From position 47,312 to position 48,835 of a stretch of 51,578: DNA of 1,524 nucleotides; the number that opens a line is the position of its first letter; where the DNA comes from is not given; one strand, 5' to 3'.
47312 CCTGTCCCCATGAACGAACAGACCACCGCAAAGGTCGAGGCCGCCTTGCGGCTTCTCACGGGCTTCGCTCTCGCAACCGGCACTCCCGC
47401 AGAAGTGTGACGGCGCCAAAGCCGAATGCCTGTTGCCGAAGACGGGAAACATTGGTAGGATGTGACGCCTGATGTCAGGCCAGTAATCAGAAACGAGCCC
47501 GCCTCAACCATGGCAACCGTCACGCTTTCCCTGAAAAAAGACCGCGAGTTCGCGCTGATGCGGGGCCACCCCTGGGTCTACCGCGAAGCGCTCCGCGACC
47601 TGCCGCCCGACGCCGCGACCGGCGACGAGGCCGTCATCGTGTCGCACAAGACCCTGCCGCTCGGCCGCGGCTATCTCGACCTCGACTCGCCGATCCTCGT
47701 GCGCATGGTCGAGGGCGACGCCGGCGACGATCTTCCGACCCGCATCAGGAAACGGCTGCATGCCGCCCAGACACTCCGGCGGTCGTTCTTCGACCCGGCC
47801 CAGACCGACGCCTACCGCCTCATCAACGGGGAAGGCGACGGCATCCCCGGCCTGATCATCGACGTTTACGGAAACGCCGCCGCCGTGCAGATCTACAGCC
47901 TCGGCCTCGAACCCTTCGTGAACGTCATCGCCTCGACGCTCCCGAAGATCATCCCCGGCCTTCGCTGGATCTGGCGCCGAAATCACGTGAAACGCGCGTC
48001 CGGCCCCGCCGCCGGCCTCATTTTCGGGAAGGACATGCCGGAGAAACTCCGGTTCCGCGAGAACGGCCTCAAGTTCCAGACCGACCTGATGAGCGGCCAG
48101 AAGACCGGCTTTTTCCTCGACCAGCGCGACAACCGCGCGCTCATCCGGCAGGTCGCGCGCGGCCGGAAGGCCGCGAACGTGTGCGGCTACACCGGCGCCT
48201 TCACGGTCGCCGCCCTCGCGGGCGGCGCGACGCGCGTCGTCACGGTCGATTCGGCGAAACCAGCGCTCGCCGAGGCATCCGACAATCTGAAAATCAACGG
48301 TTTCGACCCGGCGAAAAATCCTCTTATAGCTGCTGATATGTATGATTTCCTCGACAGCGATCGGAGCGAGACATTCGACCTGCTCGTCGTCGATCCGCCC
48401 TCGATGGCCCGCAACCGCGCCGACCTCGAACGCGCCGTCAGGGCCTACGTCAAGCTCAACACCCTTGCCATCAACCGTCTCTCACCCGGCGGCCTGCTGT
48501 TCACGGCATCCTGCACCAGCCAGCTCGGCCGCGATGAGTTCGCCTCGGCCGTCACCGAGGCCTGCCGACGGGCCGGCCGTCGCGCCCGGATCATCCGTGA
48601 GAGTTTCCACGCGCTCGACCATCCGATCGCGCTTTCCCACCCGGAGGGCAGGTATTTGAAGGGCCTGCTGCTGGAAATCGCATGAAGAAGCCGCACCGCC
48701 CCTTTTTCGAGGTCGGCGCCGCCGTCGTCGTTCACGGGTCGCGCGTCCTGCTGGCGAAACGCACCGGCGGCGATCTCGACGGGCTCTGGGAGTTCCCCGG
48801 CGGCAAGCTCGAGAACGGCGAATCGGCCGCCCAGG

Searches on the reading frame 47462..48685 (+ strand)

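Call 56: search_protein_families(library=pfam, proteins=[window:47462-48685:+], max_evalue=0.001)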
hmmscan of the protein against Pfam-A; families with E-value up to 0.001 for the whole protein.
window:47462-48685:+ (407 aa): 3 families
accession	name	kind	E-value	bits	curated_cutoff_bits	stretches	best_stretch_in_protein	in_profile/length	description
PF10672.15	Methyltrans_SAM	-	7.2e-27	94.8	27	1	190-354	80-242/286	S-adenosylmethionine-dependent methyltransferase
PF17785.7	PUA_3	-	6.3e-13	48.8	22.6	1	23-83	2-62/64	PUA-like domain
PF03602.21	Cons_hypoth95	-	0.0004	20.5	24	1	234-324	42-131/182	Conserved hypothetical protein 95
